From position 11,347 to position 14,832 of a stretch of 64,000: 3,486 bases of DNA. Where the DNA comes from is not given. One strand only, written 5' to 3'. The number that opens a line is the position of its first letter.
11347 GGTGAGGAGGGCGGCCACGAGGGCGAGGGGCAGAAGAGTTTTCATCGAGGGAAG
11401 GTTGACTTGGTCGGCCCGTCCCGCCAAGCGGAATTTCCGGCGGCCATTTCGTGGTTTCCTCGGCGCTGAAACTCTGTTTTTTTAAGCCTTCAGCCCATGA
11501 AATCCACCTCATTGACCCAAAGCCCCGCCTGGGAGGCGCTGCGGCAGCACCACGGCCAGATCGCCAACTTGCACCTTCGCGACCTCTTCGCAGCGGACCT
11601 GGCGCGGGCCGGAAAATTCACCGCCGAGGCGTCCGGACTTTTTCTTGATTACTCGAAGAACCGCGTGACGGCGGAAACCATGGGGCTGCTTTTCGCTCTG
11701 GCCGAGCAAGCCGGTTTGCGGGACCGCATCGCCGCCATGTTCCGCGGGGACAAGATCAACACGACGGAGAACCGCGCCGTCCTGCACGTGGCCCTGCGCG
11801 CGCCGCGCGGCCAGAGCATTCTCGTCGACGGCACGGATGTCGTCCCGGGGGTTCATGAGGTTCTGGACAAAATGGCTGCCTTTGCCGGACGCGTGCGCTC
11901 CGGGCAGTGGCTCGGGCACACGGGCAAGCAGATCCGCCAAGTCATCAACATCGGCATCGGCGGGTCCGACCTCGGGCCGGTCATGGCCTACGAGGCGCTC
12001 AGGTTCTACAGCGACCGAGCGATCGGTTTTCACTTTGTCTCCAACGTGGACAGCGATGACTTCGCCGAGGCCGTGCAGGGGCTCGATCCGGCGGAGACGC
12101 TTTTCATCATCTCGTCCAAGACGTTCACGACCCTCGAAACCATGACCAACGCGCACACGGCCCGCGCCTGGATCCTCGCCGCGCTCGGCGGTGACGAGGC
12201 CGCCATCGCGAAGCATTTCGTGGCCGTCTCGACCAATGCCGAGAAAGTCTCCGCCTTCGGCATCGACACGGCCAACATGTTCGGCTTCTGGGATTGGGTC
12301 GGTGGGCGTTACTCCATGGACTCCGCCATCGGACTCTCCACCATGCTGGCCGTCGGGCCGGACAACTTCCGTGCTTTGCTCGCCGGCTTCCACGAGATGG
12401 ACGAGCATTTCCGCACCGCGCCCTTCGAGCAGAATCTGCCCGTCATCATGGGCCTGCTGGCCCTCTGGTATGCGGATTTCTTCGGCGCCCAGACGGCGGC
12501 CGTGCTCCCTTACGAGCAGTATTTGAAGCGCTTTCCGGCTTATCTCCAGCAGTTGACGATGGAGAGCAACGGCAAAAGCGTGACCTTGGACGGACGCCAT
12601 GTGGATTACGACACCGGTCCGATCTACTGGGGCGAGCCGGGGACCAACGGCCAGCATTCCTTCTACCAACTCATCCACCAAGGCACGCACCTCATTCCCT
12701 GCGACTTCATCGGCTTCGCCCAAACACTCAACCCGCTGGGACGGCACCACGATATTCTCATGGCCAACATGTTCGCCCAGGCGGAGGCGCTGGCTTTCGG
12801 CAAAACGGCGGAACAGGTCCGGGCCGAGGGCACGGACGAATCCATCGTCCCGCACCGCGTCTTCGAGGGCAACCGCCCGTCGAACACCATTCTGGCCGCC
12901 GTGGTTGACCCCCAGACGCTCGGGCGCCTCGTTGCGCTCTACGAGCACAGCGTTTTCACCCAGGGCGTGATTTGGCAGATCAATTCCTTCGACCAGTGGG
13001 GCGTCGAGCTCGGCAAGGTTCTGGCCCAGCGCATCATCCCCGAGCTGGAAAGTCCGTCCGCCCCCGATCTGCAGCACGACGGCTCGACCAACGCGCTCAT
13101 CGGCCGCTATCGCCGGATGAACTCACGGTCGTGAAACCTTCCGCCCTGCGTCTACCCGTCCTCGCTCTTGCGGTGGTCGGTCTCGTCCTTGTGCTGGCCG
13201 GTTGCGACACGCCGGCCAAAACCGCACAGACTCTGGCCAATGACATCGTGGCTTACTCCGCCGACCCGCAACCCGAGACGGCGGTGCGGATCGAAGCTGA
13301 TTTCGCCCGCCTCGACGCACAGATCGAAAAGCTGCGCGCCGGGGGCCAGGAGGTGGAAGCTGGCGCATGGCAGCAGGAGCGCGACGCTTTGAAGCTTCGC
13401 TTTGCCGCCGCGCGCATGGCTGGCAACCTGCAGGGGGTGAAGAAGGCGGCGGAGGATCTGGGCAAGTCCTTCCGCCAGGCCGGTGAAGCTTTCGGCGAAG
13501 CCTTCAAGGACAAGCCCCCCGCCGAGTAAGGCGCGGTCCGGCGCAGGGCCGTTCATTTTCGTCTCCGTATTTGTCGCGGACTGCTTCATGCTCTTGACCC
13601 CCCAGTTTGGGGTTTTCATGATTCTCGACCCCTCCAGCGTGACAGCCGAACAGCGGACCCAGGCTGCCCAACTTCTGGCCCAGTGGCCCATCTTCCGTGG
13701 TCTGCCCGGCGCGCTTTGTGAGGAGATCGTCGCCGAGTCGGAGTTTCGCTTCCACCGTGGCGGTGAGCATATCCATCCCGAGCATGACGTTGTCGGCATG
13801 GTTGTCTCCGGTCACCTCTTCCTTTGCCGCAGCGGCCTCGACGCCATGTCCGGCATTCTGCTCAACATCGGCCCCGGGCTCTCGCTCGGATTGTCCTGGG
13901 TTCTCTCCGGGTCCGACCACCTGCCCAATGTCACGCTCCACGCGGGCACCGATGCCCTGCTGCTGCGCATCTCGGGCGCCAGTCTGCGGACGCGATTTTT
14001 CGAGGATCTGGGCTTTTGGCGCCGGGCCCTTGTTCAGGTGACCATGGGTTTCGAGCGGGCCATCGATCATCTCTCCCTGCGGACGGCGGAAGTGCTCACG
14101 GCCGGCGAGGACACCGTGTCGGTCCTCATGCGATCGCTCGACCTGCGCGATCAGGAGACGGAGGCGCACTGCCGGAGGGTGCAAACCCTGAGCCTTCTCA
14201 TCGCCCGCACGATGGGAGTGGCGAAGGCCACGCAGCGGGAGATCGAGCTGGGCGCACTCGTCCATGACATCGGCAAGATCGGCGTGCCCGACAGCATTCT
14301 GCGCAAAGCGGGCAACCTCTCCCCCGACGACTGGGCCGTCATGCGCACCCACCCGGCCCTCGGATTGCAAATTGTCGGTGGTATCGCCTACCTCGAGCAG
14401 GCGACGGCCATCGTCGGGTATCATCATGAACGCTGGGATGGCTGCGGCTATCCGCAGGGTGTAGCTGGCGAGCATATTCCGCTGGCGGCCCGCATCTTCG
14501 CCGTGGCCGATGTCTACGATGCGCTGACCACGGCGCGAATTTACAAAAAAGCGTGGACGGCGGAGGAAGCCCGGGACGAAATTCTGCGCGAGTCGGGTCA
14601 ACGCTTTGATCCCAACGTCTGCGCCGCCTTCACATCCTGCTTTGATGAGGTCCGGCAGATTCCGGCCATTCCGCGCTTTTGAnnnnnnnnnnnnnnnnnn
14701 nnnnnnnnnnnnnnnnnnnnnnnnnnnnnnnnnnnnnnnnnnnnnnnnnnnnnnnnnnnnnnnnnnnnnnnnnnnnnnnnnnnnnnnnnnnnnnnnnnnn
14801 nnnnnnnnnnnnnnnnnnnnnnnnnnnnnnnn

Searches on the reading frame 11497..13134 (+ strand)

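Call 36: search_protein_families(library=pfam, proteins=[window:11497-13134:+], max_evalue=0.001)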
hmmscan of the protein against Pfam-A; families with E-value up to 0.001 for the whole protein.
window:11497-13134:+ (545 aa): 1 family
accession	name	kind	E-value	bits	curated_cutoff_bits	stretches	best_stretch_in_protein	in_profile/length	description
PF00342.24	PGI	-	2.5e-222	739.2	22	1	51-535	1-486/486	Phosphoglucose isomerase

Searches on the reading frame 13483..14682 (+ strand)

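Call 36: search_protein_families(library=pfam, proteins=[window:13483-14682:+], max_evalue=0.001)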
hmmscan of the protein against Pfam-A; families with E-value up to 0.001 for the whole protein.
window:13483-14682:+ (399 aa): 2 families
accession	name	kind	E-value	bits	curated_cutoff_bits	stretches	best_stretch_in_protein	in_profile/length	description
PF13487.12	HD_5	-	4.4e-40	137.6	27.2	1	214-379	2-170/170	HD domain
PF01966.28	HD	-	1.7e-18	67.4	22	1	228-347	3-115/116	HD domain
